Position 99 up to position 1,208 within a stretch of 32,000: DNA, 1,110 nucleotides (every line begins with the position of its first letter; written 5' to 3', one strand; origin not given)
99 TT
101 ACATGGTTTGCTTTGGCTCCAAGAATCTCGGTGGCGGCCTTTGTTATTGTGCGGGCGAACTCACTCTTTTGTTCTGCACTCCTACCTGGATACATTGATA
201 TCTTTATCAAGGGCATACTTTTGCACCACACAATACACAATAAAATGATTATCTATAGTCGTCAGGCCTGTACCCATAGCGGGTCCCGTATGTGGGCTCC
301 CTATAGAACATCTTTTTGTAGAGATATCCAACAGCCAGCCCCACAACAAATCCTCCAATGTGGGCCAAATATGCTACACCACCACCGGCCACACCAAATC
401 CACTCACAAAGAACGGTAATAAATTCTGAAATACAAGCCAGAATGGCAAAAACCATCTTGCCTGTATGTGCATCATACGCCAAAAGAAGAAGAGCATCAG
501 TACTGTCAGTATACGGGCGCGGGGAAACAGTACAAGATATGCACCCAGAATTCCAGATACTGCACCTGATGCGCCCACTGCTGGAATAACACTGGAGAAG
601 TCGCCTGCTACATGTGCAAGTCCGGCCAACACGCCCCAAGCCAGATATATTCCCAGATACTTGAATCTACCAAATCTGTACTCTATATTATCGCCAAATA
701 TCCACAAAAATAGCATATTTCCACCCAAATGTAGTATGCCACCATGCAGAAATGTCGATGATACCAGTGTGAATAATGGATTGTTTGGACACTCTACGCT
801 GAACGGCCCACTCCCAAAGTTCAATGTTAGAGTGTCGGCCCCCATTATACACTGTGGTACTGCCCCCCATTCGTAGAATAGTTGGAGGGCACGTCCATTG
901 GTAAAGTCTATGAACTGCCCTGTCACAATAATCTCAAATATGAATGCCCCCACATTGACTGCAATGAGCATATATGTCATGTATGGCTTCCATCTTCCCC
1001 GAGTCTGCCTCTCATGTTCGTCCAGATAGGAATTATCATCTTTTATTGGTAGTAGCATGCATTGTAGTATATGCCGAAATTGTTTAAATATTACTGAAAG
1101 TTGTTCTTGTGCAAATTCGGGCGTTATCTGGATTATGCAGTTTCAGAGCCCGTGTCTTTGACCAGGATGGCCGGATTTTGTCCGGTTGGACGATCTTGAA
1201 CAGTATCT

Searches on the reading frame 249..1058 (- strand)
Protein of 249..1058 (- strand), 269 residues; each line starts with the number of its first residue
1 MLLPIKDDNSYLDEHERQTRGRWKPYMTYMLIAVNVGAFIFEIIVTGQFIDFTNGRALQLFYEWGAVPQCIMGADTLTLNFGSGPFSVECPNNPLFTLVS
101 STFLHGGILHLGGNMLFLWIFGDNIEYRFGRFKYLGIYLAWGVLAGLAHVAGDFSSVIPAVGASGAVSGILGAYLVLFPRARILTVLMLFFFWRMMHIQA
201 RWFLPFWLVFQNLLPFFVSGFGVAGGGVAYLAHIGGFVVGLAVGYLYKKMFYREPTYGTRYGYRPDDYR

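Call 76: search_protein_families(library=ncbifam, proteins=[window:249-1058:-], max_evalue=0.1)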
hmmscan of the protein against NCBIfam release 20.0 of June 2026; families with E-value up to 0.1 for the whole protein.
window:249-1058:- (269 aa): 3 families
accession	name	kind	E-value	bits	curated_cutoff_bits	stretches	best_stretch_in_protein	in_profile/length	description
NF008155.0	PRK10907.1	equivalog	0.00021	20.7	335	1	94-246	134-267/276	rhomboid family intramembrane serine protease GlpG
TIGR04239.1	rhombo_GlpG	equivalog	0.0016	18.2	250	1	94-247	134-268/271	rhomboid family intramembrane serine protease GlpG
TIGR03902.1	rhom_GG_sort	equivalog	0.016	15.1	84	0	97-243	18-152/154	rhombosortase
